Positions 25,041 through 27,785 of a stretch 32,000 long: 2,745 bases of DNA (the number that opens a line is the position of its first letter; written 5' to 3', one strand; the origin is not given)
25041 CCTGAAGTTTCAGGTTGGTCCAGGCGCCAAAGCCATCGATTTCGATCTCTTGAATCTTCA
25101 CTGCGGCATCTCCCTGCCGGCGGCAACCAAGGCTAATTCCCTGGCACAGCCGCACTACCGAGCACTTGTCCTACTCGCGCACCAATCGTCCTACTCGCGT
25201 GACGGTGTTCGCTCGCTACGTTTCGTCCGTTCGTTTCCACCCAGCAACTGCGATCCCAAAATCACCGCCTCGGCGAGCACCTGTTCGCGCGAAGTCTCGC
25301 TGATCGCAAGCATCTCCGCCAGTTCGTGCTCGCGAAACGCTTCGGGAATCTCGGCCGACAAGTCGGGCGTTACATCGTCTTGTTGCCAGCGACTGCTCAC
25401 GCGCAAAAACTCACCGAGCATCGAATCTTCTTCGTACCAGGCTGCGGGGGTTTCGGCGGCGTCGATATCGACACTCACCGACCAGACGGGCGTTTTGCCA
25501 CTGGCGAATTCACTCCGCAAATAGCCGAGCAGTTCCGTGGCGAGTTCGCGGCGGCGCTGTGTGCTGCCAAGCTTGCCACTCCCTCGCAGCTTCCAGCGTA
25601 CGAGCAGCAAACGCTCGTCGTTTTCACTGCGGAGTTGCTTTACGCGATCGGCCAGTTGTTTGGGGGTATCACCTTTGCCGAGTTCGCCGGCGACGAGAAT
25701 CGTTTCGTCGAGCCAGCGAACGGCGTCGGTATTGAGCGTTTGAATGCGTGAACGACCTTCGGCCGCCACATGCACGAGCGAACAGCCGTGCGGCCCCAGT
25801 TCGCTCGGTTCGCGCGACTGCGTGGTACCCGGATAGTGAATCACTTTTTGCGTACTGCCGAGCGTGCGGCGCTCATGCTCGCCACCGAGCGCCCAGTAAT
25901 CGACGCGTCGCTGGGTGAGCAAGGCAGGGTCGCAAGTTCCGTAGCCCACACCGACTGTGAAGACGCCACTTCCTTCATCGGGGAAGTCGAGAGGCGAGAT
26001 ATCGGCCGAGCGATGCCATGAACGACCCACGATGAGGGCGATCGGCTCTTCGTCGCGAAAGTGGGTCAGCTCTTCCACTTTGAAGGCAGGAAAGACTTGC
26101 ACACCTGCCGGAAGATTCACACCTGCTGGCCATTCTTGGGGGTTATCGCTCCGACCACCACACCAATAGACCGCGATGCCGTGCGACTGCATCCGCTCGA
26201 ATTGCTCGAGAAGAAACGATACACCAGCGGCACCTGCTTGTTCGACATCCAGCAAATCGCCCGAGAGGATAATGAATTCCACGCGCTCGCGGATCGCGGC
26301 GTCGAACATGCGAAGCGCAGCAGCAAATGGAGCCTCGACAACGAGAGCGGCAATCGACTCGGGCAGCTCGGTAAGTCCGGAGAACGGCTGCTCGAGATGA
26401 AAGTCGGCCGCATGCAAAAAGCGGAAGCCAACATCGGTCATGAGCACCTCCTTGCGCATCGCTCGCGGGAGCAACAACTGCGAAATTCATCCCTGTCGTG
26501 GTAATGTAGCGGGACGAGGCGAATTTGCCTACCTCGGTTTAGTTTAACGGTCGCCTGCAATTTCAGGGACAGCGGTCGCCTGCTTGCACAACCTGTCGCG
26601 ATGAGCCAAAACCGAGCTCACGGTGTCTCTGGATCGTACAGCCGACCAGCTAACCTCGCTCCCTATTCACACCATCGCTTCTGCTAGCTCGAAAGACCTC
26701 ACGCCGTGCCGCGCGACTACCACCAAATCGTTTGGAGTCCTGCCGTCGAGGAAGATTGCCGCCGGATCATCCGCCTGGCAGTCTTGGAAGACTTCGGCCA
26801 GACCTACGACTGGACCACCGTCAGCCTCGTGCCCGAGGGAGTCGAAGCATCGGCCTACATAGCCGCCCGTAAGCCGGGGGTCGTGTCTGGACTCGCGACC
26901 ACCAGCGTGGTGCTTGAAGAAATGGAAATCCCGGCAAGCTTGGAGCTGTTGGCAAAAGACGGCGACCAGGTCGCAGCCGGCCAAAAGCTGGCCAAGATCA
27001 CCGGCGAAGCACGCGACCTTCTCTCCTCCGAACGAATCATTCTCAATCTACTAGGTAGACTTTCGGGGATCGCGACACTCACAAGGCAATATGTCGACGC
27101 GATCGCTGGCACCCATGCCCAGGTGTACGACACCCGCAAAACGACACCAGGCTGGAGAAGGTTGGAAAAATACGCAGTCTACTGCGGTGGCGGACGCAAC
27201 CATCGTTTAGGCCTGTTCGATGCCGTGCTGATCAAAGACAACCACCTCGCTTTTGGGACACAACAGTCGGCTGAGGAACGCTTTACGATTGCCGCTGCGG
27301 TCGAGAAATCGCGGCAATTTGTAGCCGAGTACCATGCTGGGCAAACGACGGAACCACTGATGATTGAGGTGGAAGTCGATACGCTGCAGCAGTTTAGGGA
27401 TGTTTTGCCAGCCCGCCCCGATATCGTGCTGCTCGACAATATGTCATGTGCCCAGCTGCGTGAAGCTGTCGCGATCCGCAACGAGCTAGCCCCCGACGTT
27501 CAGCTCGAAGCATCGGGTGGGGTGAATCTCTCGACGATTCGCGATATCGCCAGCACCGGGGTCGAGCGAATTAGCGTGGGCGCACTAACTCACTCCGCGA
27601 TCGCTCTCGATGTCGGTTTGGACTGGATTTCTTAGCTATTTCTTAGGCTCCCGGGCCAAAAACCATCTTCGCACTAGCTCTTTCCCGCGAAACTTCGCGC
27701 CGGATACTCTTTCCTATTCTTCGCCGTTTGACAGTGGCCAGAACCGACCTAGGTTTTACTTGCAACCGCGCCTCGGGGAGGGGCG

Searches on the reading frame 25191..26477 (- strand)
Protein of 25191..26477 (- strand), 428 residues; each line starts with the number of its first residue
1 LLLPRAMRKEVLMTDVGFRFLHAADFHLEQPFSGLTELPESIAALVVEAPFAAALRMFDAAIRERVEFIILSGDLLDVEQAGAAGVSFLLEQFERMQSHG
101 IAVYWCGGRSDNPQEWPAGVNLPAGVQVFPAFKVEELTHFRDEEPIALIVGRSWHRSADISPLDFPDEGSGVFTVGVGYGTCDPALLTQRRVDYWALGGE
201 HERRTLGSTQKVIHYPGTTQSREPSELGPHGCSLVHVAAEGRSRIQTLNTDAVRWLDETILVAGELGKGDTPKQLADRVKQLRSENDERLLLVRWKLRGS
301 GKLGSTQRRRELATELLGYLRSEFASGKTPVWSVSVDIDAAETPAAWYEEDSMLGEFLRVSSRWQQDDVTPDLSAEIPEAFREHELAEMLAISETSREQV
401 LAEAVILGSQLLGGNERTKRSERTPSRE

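Call 16: search_protein_families(library=pfam, proteins=[window:25191-26477:-], max_evalue=0.001)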
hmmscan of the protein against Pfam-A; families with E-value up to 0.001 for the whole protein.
window:25191-26477:- (428 aa): 1 family
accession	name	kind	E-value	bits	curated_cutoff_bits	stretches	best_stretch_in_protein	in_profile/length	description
PF00149.33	Metallophos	-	0.00065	20.6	21.5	0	18-112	1-75/191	Calcineurin-like phosphoesterase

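Call 46: search_protein_families(library=padloc, proteins=[window:25191-26477:-], max_evalue=0.01)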
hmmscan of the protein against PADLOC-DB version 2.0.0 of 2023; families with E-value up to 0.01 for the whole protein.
window:25191-26477:- (428 aa): 0 families

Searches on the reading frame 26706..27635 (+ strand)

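Call 16: search_protein_families(library=pfam, proteins=[window:26706-27635:+], max_evalue=0.001)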
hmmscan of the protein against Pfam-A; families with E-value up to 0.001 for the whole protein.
window:26706-27635:+ (309 aa): 2 families
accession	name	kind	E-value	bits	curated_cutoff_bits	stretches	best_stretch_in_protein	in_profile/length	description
PF01729.25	QRPTase_C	-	5.2e-55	186.2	23.1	1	122-306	1-169/169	Quinolinate phosphoribosyl transferase, C-terminal domain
PF02749.22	QRPTase_N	-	1.1e-16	61.2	27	1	35-120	1-82/82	Quinolinate phosphoribosyl transferase, N-terminal domain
